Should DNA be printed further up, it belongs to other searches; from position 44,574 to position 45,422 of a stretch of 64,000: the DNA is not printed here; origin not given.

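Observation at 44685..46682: AT-rich two-gene islet: ORC/STAND-like ATPase + small membrane protein, candidate undescribed defence module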

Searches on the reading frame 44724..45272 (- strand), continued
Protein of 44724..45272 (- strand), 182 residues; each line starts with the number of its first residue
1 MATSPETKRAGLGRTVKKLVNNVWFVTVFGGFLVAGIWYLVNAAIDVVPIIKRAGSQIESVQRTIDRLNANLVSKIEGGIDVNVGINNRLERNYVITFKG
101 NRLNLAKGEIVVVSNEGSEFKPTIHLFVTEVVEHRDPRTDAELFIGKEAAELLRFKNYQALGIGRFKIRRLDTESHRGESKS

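Call 80: fold_search(model_id=the predicted structure, library=viral)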
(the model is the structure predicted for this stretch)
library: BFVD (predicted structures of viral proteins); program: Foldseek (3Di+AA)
matches with E <= 10: 390; with E <= 0.001: 1
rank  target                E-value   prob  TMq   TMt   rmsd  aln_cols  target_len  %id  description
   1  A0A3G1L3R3            5.2e-04  1.00  0.38  0.13   7.0       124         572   16  Rare lipoprotein A [Synechococcus phage S-CBWM1]
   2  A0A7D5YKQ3            1.0e-03  1.00  0.38  0.13  10.3       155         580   15  (no name in the UniProt tables at hand)
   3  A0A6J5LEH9            1.2e-03  1.00  0.37  0.55   4.8       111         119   14  Endolytic peptidoglycan transglycosylase RlpA [uncultured Caudovirales phage]
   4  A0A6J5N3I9            1.2e-03  1.00  0.37  0.58   6.3       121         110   11  RlpA-like protein, double-psi beta-barrel domain containing protein [uncultured Caudovirales phage]
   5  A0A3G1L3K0            1.4e-03  1.00  0.37  0.43  10.8       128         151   10  Rare lipoprotein A-like protein [Synechococcus phage S-CBWM1]
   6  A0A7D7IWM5            2.2e-03  1.00  0.38  0.56   3.6       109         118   10  (no name in the UniProt tables at hand)
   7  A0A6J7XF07            2.9e-03  1.00  0.36  0.53   4.7       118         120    8  Rare lipoprotein A [uncultured Caudovirales phage]
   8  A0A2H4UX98            3.7e-03  1.00  0.35  0.17   8.2       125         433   16  LEF-9 [Drosophila innubila nudivirus]
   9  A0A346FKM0            4.0e-03  1.00  0.43  0.36   5.5       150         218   10  Uncharacterized protein [Synechococcus virus S-PRM1]
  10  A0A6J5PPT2            6.1e-03  1.00  0.37  0.39   4.2       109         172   12  RlpA-like protein, double-psi beta-barrel domain containing protein [uncultured Caudovirales phage]
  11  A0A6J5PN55            7.4e-03  1.00  0.34  0.46   4.4       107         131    8  Uncharacterized protein [uncultured Caudovirales phage]
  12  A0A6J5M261            7.8e-03  1.00  0.36  0.39  15.7       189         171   10  Rare lipoprotein A [uncultured Caudovirales phage]
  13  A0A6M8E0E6            1.4e-02  0.99  0.32  0.09   4.8        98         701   10  (no name in the UniProt tables at hand)
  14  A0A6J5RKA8            1.5e-02  1.00  0.34  0.36   3.7        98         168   13  Uncharacterized protein [uncultured Caudovirales phage]
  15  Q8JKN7                1.7e-02  1.00  0.35  0.06   3.5       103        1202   16  DNA-directed RNA polymerase [Heliothis zea nudivirus 1]
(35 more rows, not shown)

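Call 95: find_encoding_contigs(protein=P0125, flank=6000, max_places=4)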
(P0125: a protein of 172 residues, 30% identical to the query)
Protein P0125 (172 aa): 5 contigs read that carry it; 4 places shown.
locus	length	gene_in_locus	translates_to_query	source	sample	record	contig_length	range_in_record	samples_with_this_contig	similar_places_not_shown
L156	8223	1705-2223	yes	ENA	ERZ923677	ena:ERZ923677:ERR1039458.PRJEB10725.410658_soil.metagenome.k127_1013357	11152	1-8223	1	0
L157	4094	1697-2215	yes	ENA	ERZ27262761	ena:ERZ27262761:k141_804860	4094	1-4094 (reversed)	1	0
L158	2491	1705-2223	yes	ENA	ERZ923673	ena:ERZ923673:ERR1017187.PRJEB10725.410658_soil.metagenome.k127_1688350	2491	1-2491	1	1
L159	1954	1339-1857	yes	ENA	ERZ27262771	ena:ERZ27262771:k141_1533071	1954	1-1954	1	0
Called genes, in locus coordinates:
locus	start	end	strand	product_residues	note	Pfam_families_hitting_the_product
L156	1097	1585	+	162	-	-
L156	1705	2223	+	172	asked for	-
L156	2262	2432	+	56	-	-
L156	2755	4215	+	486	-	PF12161:HsdM_N (weak), PF02384:N6_Mtase, PF07669:Eco57I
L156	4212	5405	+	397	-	PF01420:Methylase_S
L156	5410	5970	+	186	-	-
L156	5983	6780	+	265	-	PF06414:Zeta_toxin (faint)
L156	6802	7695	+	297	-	-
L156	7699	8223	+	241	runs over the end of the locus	PF07505:DUF5131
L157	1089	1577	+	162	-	-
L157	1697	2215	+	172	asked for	-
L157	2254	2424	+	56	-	-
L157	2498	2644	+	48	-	-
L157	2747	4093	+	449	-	?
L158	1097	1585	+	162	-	-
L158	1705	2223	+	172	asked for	-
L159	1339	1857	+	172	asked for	-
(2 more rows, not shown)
